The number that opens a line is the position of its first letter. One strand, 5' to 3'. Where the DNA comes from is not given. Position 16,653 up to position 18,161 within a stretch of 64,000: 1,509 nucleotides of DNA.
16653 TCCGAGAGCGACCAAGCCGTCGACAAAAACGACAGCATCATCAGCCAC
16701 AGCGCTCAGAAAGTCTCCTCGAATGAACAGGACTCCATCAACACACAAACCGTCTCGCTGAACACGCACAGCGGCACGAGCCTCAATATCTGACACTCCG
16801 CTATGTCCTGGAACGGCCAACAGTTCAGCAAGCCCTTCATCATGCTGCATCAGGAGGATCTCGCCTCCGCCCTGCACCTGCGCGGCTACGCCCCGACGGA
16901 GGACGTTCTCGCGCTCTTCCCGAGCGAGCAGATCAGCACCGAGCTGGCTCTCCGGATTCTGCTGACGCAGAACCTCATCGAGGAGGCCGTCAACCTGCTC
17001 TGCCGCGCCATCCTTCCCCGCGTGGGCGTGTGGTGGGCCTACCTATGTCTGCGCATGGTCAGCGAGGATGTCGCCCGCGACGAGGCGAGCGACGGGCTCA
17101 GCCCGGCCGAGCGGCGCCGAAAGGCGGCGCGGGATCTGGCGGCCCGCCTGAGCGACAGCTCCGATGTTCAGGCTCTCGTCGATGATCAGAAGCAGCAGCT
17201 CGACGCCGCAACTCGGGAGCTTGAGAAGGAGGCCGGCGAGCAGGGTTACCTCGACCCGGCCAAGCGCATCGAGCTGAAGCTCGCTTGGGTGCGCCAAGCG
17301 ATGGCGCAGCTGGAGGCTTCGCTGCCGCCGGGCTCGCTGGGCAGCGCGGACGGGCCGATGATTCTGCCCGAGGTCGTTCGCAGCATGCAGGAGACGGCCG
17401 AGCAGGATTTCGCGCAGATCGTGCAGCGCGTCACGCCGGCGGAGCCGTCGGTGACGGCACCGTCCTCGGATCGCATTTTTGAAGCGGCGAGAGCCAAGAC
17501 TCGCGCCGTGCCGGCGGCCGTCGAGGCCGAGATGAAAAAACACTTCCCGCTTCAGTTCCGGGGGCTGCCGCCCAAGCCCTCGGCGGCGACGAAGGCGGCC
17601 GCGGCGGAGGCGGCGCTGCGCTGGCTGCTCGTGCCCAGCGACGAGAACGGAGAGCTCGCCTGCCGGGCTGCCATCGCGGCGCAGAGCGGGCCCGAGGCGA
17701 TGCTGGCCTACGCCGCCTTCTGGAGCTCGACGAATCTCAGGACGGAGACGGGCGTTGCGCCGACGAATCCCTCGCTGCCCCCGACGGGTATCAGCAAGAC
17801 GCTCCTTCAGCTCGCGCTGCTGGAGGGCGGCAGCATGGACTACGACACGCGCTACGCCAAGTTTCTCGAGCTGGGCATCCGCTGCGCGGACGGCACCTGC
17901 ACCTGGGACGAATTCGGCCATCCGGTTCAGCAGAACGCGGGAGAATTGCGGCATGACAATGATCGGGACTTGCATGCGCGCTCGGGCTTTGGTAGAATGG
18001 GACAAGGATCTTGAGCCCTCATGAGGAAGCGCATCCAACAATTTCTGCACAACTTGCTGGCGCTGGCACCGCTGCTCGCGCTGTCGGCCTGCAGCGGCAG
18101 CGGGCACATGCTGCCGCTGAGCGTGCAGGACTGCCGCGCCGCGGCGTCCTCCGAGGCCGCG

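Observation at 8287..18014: Tandem ~4.8-kb duplication of a 'vgrG + unknown 400-aa gene' cassette inside the T6SS cluster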

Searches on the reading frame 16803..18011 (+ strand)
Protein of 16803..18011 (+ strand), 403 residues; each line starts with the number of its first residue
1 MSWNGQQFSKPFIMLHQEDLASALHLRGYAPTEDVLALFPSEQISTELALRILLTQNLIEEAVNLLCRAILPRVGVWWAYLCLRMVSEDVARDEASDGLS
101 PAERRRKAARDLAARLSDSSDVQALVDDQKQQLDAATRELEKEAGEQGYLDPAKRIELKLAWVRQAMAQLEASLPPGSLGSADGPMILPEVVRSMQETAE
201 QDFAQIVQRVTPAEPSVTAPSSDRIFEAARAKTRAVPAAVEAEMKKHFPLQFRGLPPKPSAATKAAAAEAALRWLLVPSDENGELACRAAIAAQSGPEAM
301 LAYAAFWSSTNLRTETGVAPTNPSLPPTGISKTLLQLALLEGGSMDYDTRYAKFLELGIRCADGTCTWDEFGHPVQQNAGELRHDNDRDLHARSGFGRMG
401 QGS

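Call 10: search_protein_families(library=pfam, proteins=[window:16803-18011:+], max_evalue=1)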
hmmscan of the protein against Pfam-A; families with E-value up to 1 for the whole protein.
window:16803-18011:+ (403 aa): 1 family
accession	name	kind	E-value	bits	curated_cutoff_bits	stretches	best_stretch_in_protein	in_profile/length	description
PF22011.2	DUF6931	-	1.2e-17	64.7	27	2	259-361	42-144/145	Family of unknown function (DUF6931)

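Call 14: search_protein_families(library=ncbifam, proteins=[window:16803-18011:+], max_evalue=0.01)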
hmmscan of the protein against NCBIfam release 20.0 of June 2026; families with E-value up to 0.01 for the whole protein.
window:16803-18011:+ (403 aa): 0 families

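Call 18: find_homologous_proteins(query=window:16803-18011:+, max_evalue=0.001)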
Query window:16803-18011:+ (403 aa): 43 proteins with E <= 0.001 among 8000 candidates.
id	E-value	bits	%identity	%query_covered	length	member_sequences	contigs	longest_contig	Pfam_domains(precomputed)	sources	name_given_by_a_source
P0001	1.6e-261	885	99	100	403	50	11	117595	PF22011.3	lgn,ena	-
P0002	9.2e-207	705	77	99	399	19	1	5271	PF22011.3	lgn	-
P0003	6.6e-200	682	75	100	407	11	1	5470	PF22011.3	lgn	-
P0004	3.7e-197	673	75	99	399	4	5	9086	PF22011.3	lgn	-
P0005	1.0e-190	652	70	100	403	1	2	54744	PF22011.3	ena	-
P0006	1.2e-158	547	60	99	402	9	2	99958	PF22011.3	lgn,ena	-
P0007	5.0e-149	515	57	99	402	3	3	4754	PF22011.3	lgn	-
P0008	4.3e-147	509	58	99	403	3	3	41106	PF22011.3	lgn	-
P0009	2.6e-142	493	57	99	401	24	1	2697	PF22011.3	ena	-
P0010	1.3e-141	491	56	99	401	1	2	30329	PF22011.3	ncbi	-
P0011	5.1e-140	485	55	99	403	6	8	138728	PF22011.3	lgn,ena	-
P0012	1.4e-139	484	55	99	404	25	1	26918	PF22011.3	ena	-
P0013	5.7e-139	482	55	99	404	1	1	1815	PF22011.3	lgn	-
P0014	1.2e-133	464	54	96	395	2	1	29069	PF22011.3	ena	-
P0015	1.3e-129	451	56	96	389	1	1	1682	PF22011.3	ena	-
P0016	2.0e-128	447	52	99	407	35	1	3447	PF22011.3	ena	-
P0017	1.7e-127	444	51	96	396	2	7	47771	PF22011.3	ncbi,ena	-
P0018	9.2e-127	442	54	97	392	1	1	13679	PF22011.3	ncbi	-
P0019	2.9e-126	440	50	99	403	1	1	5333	PF22011.3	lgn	-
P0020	6.9e-125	435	56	91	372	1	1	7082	PF22011.3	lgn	-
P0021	1.3e-124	435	50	99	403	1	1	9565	PF22011.3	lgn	-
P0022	3.3e-124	433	53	95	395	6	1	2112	PF22011.3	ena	-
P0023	2.3e-121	424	53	91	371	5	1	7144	PF22011.3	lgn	-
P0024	3.7e-121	423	52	99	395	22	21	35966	PF22011.3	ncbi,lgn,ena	-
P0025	3.7e-120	420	50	99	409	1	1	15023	PF22011.3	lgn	-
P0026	3.5e-119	417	50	99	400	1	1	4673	PF22011.3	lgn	-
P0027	2.3e-118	414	52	96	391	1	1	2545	PF22011.3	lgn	-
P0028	1.3e-117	411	54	91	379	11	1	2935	PF22011.3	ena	-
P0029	1.3e-116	408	55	88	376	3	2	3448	PF22011.3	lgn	-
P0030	2.3e-115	404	53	88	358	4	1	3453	PF22011.3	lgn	-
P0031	3.1e-115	404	50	96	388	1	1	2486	PF22011.3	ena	-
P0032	1.5e-114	401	52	88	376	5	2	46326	PF22011.3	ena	-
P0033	9.1e-113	396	54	88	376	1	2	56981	PF22011.3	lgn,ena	-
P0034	1.9e-108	381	47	99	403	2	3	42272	PF22011.3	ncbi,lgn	-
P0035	2.5e-102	361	43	99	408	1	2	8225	PF22011.3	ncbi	-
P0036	1.8e-101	358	49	92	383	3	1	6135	PF22011.3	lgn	-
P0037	2.4e-99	351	53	84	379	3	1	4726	PF22011.3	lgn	-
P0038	2.0e-97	345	47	92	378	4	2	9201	PF22011.3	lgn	-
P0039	5.6e-96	340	46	96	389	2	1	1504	PF22011.3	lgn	-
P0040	6.5e-95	337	42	99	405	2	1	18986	PF22011.3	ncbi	-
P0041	4.2e-90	321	46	83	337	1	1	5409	PF22011.3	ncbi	-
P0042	2.5e-89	318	41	99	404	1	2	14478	PF22011.3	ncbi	-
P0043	1.3e-81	293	42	92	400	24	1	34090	PF22011.3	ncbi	ncbi:MAG: DUF6931 family protein [Akkermansia sp.]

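Call 20: find_related_loci(query=window:16803-18011:+, collection=genome_contigs, flank=10000)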
Query window:16803-18011:+ (403 aa) in genome_contigs; peptide patterns used: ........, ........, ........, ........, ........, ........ (x = any residue, [..] = any of these).
61 stretches matched a pattern; 9 encode a relative of the query (tblastn E <= 1e-3); 7 distinct loci.
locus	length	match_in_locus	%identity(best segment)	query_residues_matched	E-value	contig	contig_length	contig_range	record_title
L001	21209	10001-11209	77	1-403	0e+0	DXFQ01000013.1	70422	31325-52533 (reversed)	MAG TPA_asm: Candidatus Akkermansia intestinigallinarum isolate 14975 MalCec4__C74058_L70422_SAMN03938738, whole genome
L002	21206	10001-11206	75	1-402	0e+0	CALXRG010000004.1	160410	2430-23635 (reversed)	MAG: uncultured Akkermansia sp. isolate BRZ_AB__bin50 genome assembly, contig: BRZ_AB__NODE_75_length_160410_cov_13.9437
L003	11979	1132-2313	52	1-398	1e-127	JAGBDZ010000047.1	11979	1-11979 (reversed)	MAG: Akkermansia sp. isolate RGIG9032 Water_deer_Rectum-4__c105680, whole genome shotgun sequence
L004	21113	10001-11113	53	1-369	1e-123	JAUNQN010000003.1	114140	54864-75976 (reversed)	MAG: Akkermansia sp. isolate S38M_St_6 NODE_12_length_114140_cov_9.924504, whole genome shotgun sequence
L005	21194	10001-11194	41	1-398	3e-86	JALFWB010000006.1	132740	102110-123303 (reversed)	MAG: Akkermansia sp. isolate SUG1064 k141_88441, whole genome shotgun sequence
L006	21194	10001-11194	42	1-398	3e-86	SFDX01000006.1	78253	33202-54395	MAG: Akkermansia muciniphila isolate W0P28.008 Contig96, whole genome shotgun sequence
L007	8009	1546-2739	40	1-398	4e-86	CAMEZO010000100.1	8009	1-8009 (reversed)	MAG: uncultured bacterium isolate SRR11489792_bin.85_metaWRAP_v1.3_MAG genome assembly, contig: ERZ11466811.12771, whole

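Call 25: search_solved_structures(query=A1, max_evalue=10, show_alignments=2)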
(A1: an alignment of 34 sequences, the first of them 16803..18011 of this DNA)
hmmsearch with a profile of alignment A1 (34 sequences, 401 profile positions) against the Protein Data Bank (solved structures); distinct sequences matched with E-value up to 10: 12.
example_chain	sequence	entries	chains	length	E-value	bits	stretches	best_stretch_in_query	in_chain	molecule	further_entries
2dnx_A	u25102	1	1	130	0.0071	18.8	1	115-225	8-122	Syntaxin-12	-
8hr5_A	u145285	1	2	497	0.017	17.6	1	113-254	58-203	Transposase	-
5fur_D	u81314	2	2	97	0.3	13.5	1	27-74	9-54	TRANSCRIPTION INITIATION FACTOR IIA SUBUNIT 2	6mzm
1nvp_D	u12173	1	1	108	0.38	13.2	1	27-74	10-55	Transcription initiation factor IIA gamma chain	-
29vf_V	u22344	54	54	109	0.38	13.1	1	27-74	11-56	Transcription initiation factor IIA subunit 2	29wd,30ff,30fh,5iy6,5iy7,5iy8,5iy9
8oyx_A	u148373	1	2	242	0.61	12.5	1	118-229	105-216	De novo designed soluble GPCR-like protein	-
7tdr_A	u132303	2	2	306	0.76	12.1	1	106-215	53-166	34k2 salivary protein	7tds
5m4s_A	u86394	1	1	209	0.99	11.8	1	27-74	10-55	Transcription initiation factor IIA subunit 2,Transcription initiation factor IIA subunit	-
9ugr_A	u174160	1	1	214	1.1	11.6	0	120-198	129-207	Syn-F4-Link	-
8p94_I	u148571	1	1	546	1.2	11.5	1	129-227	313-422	Src substrate cortactin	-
7jof_A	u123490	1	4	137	2.3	10.5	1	208-259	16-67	Isoform 6 of Dysferlin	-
6fes_A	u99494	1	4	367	9.2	8.6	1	51-168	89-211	D12_BRIC2, a synthetic protein,D12_BRIC2, a synthetic protein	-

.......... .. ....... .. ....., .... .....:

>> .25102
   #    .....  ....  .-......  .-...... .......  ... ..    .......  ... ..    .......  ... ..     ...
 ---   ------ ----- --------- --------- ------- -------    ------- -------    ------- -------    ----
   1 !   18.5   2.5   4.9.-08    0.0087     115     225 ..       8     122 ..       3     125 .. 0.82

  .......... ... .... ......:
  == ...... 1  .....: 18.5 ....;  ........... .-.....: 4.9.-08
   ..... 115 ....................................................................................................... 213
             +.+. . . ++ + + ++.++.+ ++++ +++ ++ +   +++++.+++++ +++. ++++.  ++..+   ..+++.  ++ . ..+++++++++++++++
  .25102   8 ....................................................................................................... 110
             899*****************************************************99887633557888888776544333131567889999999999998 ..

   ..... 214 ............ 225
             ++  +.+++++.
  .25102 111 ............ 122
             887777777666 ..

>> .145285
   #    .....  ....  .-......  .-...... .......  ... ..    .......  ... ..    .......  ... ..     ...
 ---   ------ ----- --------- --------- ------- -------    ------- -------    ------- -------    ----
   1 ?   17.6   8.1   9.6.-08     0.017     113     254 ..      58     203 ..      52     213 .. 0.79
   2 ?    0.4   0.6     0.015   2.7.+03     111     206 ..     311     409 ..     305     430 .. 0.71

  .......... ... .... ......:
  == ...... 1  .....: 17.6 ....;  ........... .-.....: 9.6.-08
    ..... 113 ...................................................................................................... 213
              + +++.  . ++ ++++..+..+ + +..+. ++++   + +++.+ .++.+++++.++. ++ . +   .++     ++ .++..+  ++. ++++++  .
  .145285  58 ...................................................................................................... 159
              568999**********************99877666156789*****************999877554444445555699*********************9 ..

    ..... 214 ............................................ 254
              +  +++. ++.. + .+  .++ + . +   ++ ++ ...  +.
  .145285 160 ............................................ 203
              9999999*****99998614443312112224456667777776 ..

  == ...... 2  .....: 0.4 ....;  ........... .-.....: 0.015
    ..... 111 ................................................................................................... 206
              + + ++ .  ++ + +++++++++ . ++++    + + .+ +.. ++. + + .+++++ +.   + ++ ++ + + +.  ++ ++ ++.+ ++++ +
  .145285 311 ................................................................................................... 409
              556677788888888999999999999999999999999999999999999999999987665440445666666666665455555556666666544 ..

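Call 27: find_encoding_contigs(protein=P0001, flank=10000, max_places=3)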
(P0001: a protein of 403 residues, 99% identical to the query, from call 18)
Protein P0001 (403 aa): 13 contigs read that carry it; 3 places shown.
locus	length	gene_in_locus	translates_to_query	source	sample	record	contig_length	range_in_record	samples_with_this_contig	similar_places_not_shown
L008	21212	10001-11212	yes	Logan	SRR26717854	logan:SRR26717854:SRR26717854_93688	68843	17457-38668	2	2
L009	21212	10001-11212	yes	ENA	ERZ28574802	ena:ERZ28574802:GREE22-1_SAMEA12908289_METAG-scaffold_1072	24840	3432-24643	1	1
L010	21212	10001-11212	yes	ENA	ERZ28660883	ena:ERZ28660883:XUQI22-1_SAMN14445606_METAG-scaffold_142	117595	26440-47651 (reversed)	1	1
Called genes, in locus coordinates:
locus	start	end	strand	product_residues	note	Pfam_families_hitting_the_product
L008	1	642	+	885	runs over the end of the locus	PF02861:Clp_N (weak), PF13191:AAA_16 (weak), PF23569:NBD_SMAX1, PF00004:AAA, PF17871:AAA_lid_9, PF07724:AAA_2, PF07728:AAA_5, PF10431:ClpB_D2-small, +6 more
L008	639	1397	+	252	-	-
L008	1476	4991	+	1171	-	PF05954:Phage_GPD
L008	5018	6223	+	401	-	PF22011:DUF6931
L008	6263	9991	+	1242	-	PF05954:Phage_GPD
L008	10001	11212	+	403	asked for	PF22011:DUF6931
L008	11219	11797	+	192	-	-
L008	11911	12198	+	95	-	-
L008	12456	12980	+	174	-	-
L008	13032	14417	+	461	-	PF05936:T6SS_VasE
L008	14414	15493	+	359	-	PF09850:DotU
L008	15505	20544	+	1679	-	PF14331:IcmF-related_N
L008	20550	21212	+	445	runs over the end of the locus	PF06812:ImpA_N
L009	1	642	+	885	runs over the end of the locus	PF02861:Clp_N (weak), PF13191:AAA_16 (weak), PF23569:NBD_SMAX1, PF00004:AAA, PF17871:AAA_lid_9, PF07724:AAA_2, PF07728:AAA_5, PF10431:ClpB_D2-small, +6 more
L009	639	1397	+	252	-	-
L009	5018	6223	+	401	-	PF22011:DUF6931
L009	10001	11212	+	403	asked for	PF22011:DUF6931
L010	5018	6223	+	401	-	PF22011:DUF6931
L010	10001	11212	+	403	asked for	PF22011:DUF6931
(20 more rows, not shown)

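Call 34: predict_structure(alignment_id=A1)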
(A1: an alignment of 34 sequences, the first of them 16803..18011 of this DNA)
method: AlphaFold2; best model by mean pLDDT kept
length: 403 residues; sequences in the alignment: 34
mean_pLDDT: 66.2   pTM: 0.35
mean pLDDT of the five models: 66.2, 66.2, 63.5, 61.5, 60.5
residues with pLDDT >= 90: 9; 70-90: 169; 50-70: 142; < 50: 83
segments of 3 or more residues with pLDDT < 50: 1-10, 179-186, 250-255, 310-331, 360-364, 370-372, 378-403
pLDDT, mean of each block of 10 residues (from residue 1): 42 74 86 88 89 86 84 74 81 88 85 86 86 82 69 68 71 56 49 68 66 53 81 83 66 52 69 62 65 57 53 46 42 57 68 57 48 47 39 35 35
secondary structure, 60 per line:
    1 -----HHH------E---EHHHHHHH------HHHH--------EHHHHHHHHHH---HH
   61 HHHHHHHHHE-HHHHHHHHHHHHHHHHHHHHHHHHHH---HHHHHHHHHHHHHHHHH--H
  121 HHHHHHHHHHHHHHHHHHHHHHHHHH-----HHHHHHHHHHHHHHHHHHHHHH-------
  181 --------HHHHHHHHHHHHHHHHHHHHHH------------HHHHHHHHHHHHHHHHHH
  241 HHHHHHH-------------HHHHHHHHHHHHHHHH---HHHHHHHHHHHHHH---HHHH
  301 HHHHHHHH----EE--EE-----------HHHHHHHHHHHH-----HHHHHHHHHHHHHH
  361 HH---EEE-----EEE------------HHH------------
elements in order: H20-26 H33-36 H46-55 H59-69 H72-97 H101-117 H120-146 H152-173 H189-210 H223-247 H261-276 H280-293 H297-308 H330-341 H347-362 E366-368 E374-376

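Call 36: search_protein_representatives(alignment_id=A1)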
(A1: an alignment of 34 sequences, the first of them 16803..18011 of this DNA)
Query: 34 sequences, 401 profile positions. Proteins with E-value up to 0.001 (for the whole library): 477; up to 1e-10: 89; up to 1e-30: 12. The best 150 are listed.
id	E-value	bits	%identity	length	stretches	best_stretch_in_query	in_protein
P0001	7.1e-186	634.7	-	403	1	1-400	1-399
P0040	3.0e-161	553.6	-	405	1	2-400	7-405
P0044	3.8e-91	322.7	-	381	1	32-400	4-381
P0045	2.5e-79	283.8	-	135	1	269-400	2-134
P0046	1.5e-73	264.8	-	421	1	1-400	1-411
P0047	1.8e-71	258.0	-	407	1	1-400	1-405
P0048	7.6e-58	213.1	-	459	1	1-375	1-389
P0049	1.0e-49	186.3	-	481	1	1-374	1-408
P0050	2.9e-48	181.5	-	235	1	1-233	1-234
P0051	1.5e-42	162.7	-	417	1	1-400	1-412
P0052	1.8e-40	155.8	-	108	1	278-353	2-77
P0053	1.2e-32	130.2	-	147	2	78-177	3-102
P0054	1.5e-30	123.2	-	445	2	150-378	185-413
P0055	4.0e-30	121.8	-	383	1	9-378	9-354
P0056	2.9e-29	119.0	-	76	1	312-374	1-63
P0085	2.4e-16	76.4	-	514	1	17-371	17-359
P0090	2.0e-15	73.4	-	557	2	148-384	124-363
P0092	7.2e-15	71.5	-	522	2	12-236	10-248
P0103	4.0e-13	65.8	-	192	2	262-368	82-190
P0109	1.7e-12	63.8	-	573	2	143-374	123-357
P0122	4.4e-11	59.1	-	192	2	260-369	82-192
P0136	1.7e-10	57.1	-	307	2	261-369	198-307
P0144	3.4e-10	56.2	-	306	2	265-369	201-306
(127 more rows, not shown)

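Call 39: fold_search(model_id=the predicted structure, library=pdb)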
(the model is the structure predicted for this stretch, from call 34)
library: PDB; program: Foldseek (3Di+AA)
matches with E <= 10: 17; with E <= 0.001: 0
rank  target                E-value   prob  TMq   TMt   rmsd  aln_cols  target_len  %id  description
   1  5mc6_i                2.4e+00  0.11  0.14  0.05  32.4       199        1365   12  Cryo-EM structure of a native ribosome-Ski2-Ski3-Ski8 complex from S. cerevisiae (released 2017-01-18)
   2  5ca8                  3.0e+00  0.02  0.10  0.08  39.6       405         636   10  Structures of the yeast dynamin-like GTPase Sey1p in complex with GDP (released 2015-09-16)
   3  7tm3_5                4.4e+00  0.38  0.11  0.44   3.1        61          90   11  Structure of the rabbit 80S ribosome stalled on a 2-TMD Rhodopsin intermediate in complex with the multipass transloco (released 2022-10-19)
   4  5xbk_A                4.9e+00  0.07  0.08  0.09  10.6       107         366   14  Crystal structure of human Importin4 (released 2018-02-14)
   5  4ags_C                5.5e+00  0.08  0.11  0.10  12.6       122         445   10  Leishmania TDR1 - a unique trimeric glutathione transferase (released 2012-07-04)
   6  9fqr_Fp               5.8e+00  0.02  0.09  0.09  31.0       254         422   14  96-nm repeat of axonemal doublet microtubules from bovine sperm (released 2025-03-26)
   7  4rtd                  6.4e+00  0.06  0.10  0.05  12.5       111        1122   16  Escherichia coli alpha-2-macroglobulin activated by porcine elastase (released 2015-07-15)
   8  8ffz_C                6.8e+00  0.02  0.11  0.06  31.3       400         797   12  TFIIIA-TFIIIC-Brf1-TBP complex bound to 5S rRNA gene (released 2023-06-21)
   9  6xns_E                7.2e+00  0.04  0.11  0.13  23.2       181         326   13  C3_crown-05 (released 2020-12-23)
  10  8kde_G                7.6e+00  0.03  0.10  0.20  15.8       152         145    9  Cryo-EM structure of an intermediate-state complex during the process of photosystem II repair (released 2024-06-19)
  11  4k0d_B                7.6e+00  0.02  0.10  0.15  12.4       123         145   20  Periplasmic sensor domain of sensor histidine kinase, Adeh_2942 (released 2013-06-12)
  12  7n61_1F               7.6e+00  0.01  0.10  0.07  24.9       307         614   15  structure of C2 projections and MIPs (released 2022-05-18)
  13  8e12_B                8.0e+00  0.02  0.08  0.19  35.6       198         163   12  Homotrimeric variant of tcTRP9, BGL14 (released 2023-04-12)
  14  6ez8_B                8.4e+00  0.04  0.13  0.18  36.6       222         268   18  Human Huntingtin-HAP40 complex structure (released 2018-02-21)
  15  4ags_A                8.9e+00  0.05  0.11  0.10  12.1       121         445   10  Leishmania TDR1 - a unique trimeric glutathione transferase (released 2012-07-04)
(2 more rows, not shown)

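Call 40: search_dna_similar(query=P0103, collection=plasmids, mode=protein, max_evalue=0.001, max_rows=30)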
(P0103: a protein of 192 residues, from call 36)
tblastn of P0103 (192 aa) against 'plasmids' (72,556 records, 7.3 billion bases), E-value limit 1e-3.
Records with a match: 26; places in all: 26; records where one place covers at least 80% of the query: 13.
Best place of each record, by identity: <60% 26.
By first word of the organism name: Vibrio 7; Leisingera 6; Mesorhizobium 5; Azospirillum 2; Aureimonas 1; Pseudoroseomonas 1; Paraburkholderia 1; Rhodobacteraceae 1; Qingshengfaniella 1; Sphingomonas 1.
By predicted mobility (MOB-suite, as given by PLSDB): non-mobilizable 25; conjugative 1.
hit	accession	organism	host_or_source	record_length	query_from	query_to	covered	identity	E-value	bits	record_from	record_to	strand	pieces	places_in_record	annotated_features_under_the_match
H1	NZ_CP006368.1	Aureimonas sp. AU20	-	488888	4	177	91%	39.3%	7e-26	110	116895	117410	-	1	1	hypothetical protein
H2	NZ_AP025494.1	Vibrio gigantis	-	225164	1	186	97%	36.0%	2e-21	98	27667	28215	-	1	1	Twin-arginine translocation pathway signal | tssI: type VI secretion system tip protein TssI/VgrG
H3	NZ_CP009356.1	Vibrio tubiashii ATCC 19109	Mercenaria mercenaria,Larvae from hard ...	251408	1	186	97%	34.9%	2e-19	92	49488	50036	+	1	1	hypothetical protein | tssI: type VI secretion system tip protein TssI/VgrG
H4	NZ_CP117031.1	Vibrio tubiashii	Babylonia areolata,bacterial pure ...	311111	1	186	97%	34.9%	2e-19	92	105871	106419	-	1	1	hypothetical protein | tssI: type VI secretion system tip protein TssI/VgrG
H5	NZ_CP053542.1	Vibrio europaeus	Argopecten purpuratus,Shellfish hatchery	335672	1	186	97%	34.9%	2e-19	92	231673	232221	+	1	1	hypothetical protein | tssI: type VI secretion system tip protein TssI/VgrG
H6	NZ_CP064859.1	Vibrio europaeus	shellfish hatchery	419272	1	186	97%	34.9%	2e-19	92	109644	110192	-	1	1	Twin-arginine translocation pathway signal | tssI: type VI secretion system tip protein TssI/VgrG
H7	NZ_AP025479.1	Vibrio crassostreae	-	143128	1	186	97%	33.3%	3e-23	102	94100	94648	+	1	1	hypothetical protein | tssI: type VI secretion system tip protein TssI/VgrG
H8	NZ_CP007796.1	Azospirillum argentinense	Triticum aestivum L.,Root,wheat ...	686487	4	186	95%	33.3%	9e-19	90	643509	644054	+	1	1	hypothetical protein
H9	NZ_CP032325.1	Azospirillum argentinense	soil sample,Agricultural field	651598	4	186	95%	33.3%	9e-19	90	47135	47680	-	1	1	hypothetical protein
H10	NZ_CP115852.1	Pseudoroseomonas cervicalis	-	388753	36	186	79%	35.8%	5e-9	62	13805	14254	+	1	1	hypothetical protein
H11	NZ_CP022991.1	Paraburkholderia aromaticivorans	-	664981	13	186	91%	30.2%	3e-4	48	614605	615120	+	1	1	hypothetical protein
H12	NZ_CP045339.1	Vibrio sp. THAF190c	pure culture,Surface of a polyethylene ...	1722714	4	185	95%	28.6%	8e-12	70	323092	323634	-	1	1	none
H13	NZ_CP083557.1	Leisingera sp. S132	-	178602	1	168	88%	29.1%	7e-7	56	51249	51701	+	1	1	hypothetical protein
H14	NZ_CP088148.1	Mesorhizobium ciceri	Cicer arietinum L.,cell culture,radical ...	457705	37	189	80%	31.2%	2e-6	55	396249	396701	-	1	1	hypothetical protein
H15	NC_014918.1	Mesorhizobium ciceri biovar biserrulae WSM1271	-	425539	37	189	80%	31.2%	2e-6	54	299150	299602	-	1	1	hypothetical protein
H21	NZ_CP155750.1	Sphingomonas parapaucimobilis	Chinese cabbage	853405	38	157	63%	31.4%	3e-8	60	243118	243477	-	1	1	hypothetical protein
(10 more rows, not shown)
